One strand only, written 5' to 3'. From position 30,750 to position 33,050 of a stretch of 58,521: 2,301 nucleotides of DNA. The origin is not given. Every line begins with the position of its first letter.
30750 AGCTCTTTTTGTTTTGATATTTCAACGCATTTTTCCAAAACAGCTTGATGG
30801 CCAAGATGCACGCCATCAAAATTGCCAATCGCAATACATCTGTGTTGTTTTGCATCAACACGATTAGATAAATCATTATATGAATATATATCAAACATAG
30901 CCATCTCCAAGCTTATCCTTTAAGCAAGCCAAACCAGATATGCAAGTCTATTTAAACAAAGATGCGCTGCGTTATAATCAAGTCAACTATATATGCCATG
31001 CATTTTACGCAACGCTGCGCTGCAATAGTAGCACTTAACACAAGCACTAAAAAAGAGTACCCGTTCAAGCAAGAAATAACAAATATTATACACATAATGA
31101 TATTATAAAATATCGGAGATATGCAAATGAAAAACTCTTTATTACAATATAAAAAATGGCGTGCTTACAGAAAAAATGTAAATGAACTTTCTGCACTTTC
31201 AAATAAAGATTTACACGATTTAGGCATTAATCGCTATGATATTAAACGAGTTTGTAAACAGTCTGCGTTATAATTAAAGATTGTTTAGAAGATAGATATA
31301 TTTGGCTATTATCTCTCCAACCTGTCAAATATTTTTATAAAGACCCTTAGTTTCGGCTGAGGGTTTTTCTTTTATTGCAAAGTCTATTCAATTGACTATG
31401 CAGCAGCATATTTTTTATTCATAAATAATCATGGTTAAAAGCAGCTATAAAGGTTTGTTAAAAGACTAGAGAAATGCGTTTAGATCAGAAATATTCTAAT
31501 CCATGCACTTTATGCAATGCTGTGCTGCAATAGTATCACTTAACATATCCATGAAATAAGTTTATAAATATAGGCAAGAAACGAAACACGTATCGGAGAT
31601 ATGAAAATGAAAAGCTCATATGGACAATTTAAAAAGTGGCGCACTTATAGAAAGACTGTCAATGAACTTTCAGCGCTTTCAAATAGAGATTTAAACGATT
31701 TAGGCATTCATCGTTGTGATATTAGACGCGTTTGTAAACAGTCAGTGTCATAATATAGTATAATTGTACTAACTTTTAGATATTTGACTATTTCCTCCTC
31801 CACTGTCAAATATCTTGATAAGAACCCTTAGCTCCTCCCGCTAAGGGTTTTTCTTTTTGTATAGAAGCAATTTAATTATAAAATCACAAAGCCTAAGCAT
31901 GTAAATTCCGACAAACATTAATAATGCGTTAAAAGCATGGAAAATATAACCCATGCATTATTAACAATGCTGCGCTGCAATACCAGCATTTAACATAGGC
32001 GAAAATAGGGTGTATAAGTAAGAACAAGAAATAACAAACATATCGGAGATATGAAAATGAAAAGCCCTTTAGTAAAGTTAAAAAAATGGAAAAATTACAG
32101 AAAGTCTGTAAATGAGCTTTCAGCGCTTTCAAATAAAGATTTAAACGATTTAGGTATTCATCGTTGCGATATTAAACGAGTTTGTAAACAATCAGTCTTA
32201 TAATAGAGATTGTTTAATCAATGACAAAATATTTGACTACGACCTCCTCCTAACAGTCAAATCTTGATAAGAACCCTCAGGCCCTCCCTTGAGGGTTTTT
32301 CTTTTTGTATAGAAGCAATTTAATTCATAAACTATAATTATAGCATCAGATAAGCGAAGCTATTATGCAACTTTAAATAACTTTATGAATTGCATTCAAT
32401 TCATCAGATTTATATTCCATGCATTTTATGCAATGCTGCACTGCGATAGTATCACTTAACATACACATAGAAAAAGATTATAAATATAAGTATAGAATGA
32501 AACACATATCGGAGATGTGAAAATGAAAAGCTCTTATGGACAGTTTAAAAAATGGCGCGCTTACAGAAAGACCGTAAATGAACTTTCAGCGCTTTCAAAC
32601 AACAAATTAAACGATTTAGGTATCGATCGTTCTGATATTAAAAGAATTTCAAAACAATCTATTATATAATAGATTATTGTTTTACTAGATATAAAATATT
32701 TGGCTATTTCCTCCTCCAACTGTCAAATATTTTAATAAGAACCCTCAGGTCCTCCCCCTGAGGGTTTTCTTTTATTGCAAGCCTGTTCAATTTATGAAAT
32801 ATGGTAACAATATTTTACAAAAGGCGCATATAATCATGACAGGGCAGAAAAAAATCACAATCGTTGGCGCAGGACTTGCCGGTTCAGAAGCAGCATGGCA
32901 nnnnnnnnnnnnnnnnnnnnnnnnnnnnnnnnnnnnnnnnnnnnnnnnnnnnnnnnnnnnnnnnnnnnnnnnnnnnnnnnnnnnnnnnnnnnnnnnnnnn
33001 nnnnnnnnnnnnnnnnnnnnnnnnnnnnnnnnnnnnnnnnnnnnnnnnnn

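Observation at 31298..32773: Each DUF1127 3' UTR carries two hairpins with CCUCCUCC anti-Shine-Dalgarno loops: one CcsR/cuckoo-type sRNA module per gene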

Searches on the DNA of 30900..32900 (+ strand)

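Call 4: search_rna_families(source=window, start=30900, end=32900, threshold=evalue, max_evalue=10, show_alignments=6)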
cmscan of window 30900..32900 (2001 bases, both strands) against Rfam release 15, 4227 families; matches with E-value up to 10: 27.
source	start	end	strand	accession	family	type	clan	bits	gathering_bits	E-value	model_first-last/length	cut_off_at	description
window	31746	31855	+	RF02344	ar14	Gene; sRNA;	-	45.6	58.8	1.1e-06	1-123/123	no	Alphaproteobacterial ar14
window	32657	32772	+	RF02344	ar14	Gene; sRNA;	-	45.1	58.8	1.5e-06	1-123/123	no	Alphaproteobacterial ar14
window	32205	32303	+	RF02344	ar14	Gene; sRNA;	-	31.7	58.8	0.0014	1-123/123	no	Alphaproteobacterial ar14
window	31815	31892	-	RF02414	rli60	Gene; sRNA;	-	30.1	60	0.17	1-191/191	no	Listeria sRNA rli60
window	32655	32772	+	RF00514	His_leader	Cis-reg; leader;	-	28.6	49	0.042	1-126/126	no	Histidine operon leader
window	32366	32440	-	RF00474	snosnR57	Gene; snRNA; snoRNA; CD-box;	-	26.4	50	0.3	1-95/95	no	Small nucleolar RNA snR57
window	32666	32777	+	RF04312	trpB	Cis-reg;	-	26.2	59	0.66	1-107/107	no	trpB ncRNA motif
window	32239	32313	+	RF02362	Yfr10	Gene; sRNA;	-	26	43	0.42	1-78/78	no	Cyanobacterial functional RNA 10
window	31289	31376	+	RF04312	trpB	Cis-reg;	-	23.1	59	2.7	1-107/107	no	trpB ncRNA motif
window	31757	31860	+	RF04312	trpB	Cis-reg;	-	22.9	59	3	1-107/107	no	trpB ncRNA motif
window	32264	32340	-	RF02414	rli60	Gene; sRNA;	-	22.8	60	4.7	1-191/191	no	Listeria sRNA rli60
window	31816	31934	-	RF02449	ncr1015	Gene; sRNA;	-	22.3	60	3.6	1-121/121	no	Bacillus sRNA ncr1015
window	31236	31371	+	RF01808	MicX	Gene; sRNA;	-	21.9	75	0.044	1-194/194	no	MicX Vibrio cholerae sRNA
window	32264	32353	-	RF02449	ncr1015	Gene; sRNA;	-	20.8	60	7.2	1-121/121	no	Bacillus sRNA ncr1015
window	32339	32421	-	RF00296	snoR16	Gene; snRNA; snoRNA; CD-box;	-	20.6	45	3.9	1-86/86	no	Small nucleolar RNA R16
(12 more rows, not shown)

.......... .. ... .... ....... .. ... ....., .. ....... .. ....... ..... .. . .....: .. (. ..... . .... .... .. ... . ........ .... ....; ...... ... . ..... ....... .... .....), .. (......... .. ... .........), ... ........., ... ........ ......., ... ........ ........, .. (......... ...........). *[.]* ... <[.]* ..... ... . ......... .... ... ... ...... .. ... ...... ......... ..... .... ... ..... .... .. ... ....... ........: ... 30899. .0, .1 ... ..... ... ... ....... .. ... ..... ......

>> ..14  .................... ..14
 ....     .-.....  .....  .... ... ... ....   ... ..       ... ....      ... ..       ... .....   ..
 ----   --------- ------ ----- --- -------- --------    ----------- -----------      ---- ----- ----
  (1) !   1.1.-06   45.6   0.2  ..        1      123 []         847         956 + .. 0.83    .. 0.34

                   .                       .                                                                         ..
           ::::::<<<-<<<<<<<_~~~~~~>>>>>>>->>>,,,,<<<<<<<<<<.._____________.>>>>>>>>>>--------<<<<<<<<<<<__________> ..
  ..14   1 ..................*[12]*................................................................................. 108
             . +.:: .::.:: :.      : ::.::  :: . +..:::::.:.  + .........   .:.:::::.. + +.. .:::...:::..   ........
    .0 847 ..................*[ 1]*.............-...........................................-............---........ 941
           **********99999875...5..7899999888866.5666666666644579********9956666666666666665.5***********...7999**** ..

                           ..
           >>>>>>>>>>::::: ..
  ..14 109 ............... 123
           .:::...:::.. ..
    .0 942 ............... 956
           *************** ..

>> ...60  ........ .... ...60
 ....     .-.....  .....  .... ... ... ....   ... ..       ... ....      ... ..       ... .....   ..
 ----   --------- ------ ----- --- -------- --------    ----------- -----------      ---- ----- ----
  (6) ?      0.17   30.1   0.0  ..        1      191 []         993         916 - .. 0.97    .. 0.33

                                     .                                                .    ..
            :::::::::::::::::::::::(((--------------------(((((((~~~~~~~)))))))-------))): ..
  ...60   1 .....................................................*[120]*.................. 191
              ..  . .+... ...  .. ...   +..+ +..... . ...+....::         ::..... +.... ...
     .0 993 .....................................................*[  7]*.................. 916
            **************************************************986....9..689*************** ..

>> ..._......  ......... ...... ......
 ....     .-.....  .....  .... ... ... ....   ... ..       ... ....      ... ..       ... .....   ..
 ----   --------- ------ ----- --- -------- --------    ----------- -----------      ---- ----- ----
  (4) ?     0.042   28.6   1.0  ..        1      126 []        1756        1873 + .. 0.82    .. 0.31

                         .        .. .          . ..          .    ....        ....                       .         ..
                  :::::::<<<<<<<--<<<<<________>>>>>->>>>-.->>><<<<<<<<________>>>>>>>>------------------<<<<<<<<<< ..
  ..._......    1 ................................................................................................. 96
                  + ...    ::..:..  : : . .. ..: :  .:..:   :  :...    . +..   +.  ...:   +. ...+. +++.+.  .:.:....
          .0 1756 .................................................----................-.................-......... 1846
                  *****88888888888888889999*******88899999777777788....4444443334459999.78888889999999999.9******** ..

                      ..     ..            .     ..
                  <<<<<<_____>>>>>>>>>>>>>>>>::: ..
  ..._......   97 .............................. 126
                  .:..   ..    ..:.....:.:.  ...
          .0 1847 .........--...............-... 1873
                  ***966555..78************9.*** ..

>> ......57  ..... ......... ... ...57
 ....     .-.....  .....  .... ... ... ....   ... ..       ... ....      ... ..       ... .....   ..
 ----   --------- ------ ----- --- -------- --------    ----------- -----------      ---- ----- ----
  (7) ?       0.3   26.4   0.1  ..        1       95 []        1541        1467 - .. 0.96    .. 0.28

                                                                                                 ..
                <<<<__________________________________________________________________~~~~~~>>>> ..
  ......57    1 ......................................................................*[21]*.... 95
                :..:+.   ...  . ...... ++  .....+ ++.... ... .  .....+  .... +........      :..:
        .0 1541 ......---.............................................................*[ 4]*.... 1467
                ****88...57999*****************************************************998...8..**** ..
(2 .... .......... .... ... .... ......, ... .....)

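Call 35: build_rna_model(alignment_id=A2, structure=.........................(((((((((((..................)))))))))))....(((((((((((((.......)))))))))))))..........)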
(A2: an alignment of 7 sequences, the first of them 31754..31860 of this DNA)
Model R1 built from alignment A2 (7 sequences, 112 columns); structure: as given.
model positions 109; base pairs 24; branch points 1; effective number of sequences 1.61; information 0.59 bits per position. Calibrated on 0.2 Mb of random sequence (short: E-values are rough).
structure used (alignment columns):
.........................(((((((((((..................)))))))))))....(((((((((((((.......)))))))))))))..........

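Call 36: search_with_rna_model(model_id=R1, sources=[window, L001, L002, L003, L004, L005, L006, L007, L008, L009, L010, L011, L012, L013, L014, L015, L016, L017, L018, L019, L020, L021, L022, L023, L024, L025, L026, L027, L028, L029, L030, L031, L032, L033, L034, L035, L036, L037, L038, L039, L040, L041, L042, L043, L044, L045, L046, L047, L048, L049, L050, L051, L052, L053, L054, L055, L056, L057, L058, L059, L060, L061, L062, L063, L064, L065, L066, L067, L068, L069, L070, L071, L072, L073, L074, L075, L076, L077, L078, L079, L080, L081, L082, L083, L084], max_evalue=1)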
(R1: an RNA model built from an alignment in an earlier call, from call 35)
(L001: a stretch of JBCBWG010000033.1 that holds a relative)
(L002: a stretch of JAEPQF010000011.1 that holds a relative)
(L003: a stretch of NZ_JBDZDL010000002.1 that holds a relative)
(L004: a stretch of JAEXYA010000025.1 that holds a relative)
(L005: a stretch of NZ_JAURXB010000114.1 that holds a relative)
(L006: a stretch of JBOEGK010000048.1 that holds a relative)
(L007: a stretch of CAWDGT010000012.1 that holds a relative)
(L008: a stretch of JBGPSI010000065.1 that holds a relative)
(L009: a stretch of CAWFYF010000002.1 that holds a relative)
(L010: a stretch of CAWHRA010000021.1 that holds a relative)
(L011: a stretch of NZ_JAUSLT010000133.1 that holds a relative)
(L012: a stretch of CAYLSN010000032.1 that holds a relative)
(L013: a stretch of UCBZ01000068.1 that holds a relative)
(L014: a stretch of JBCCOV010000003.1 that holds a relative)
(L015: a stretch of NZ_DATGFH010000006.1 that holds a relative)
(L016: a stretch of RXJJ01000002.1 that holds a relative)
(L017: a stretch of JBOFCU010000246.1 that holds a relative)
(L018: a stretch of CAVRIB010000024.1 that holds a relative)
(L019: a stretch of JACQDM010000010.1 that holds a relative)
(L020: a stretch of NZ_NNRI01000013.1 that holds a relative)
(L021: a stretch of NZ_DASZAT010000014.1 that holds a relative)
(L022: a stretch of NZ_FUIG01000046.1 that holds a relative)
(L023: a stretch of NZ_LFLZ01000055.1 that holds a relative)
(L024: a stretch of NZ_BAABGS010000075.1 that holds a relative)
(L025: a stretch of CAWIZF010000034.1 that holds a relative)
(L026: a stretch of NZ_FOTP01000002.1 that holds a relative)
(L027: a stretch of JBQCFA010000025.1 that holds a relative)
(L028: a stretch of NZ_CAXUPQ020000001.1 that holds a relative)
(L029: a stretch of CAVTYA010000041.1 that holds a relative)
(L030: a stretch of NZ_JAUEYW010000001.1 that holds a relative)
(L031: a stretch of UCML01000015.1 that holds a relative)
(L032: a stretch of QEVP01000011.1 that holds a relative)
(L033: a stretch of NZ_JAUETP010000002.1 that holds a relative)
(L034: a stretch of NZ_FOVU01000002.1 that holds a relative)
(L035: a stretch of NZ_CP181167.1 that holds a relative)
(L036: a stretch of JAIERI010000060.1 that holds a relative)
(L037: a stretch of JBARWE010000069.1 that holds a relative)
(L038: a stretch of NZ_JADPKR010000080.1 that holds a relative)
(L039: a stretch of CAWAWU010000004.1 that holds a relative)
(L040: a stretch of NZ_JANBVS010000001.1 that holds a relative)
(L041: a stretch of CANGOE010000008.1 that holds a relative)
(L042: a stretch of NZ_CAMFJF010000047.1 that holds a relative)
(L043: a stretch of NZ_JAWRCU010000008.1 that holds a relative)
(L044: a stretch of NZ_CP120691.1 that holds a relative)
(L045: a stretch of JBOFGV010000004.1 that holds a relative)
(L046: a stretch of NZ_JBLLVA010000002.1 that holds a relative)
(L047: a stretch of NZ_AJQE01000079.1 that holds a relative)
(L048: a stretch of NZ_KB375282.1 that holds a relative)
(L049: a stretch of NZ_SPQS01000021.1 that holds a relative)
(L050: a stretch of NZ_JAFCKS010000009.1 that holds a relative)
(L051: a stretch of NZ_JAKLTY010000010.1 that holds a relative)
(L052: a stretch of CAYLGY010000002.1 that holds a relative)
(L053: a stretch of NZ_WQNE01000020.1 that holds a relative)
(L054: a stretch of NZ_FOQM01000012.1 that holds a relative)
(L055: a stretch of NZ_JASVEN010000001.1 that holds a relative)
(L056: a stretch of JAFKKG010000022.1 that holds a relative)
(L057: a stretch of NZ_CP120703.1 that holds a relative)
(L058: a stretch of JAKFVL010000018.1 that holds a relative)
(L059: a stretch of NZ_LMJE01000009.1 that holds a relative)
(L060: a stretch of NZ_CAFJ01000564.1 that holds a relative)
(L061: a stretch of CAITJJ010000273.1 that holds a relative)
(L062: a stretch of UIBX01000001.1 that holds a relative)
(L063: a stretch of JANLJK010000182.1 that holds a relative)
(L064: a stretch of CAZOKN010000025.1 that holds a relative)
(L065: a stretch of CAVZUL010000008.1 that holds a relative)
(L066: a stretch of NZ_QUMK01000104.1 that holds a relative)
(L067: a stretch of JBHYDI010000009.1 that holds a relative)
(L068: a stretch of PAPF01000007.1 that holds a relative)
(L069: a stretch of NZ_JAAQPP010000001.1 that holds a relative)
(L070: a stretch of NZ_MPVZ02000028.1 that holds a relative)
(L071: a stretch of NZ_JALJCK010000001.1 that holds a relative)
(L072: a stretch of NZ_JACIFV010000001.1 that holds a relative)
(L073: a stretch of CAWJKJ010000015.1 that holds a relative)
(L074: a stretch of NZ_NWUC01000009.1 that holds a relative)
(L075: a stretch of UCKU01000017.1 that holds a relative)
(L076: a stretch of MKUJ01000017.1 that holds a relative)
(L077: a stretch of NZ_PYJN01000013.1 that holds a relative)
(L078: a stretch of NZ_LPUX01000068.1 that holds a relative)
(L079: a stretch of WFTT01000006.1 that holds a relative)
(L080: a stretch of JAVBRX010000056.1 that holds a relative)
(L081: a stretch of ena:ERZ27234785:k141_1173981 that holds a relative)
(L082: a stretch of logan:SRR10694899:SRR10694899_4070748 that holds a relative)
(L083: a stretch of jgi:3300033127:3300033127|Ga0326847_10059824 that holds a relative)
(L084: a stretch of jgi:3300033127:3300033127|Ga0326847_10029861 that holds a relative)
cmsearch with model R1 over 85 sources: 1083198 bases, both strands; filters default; matches with E-value up to 1: 32.
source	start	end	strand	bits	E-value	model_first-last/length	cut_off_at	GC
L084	12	120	+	119.6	3.1e-25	1-109/109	no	0.38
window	32670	32778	+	116.8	1.5e-24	1-109/109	no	0.34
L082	1725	1832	+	115.7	2.7e-24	1-109/109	no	0.32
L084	462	569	+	115.7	2.7e-24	1-109/109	no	0.32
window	31754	31861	+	114.4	5.7e-24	1-109/109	no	0.33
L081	2345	2451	+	109.2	1.1e-22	1-109/109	no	0.31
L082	1252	1358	+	109.2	1.1e-22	1-109/109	no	0.31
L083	1276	1382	+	109.2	1.1e-22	1-109/109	no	0.31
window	32204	32309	+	96.9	1e-19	1-109/109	no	0.38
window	31274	31377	+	92.1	1.5e-18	1-109/109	no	0.3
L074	4939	5044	+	38.1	2.1e-05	1-109/109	no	0.56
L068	5138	5242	+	33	0.00037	1-109/109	no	0.61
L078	4857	4947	+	31.9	0.00069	23-109/109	no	0.59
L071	4567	4672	+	30.6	0.0014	1-109/109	no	0.56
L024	5785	5896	+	30.6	0.0015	1-109/109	no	0.55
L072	4765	4865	+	29.2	0.0031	1-109/109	no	0.6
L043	5448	5551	+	28.5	0.0045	1-109/109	no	0.65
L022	5170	5263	+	28.5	0.0047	1-109/109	no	0.59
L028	4759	4840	+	28.4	0.005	24-106/109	no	0.6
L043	5593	5695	+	28.4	0.005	1-109/109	no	0.61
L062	4744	4830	+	28.2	0.0054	23-109/109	no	0.56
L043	5738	5841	+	28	0.006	1-109/109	no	0.62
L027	4337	4443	+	27.9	0.0063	1-109/109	no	0.67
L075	4221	4297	+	27.6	0.0078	24-102/109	no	0.61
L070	4745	4830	+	27.3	0.0092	24-107/109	no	0.58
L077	4607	4696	+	27.3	0.0092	23-109/109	no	0.53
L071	4824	4973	+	26.7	0.013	1-109/109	no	0.64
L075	4852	4951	+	26.2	0.016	1-109/109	no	0.58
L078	4553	4657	+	25.5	0.025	1-109/109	no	0.63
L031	4787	4871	+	25.1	0.032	24-108/109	no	0.58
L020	5849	5942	+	24.5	0.043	1-109/109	no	0.63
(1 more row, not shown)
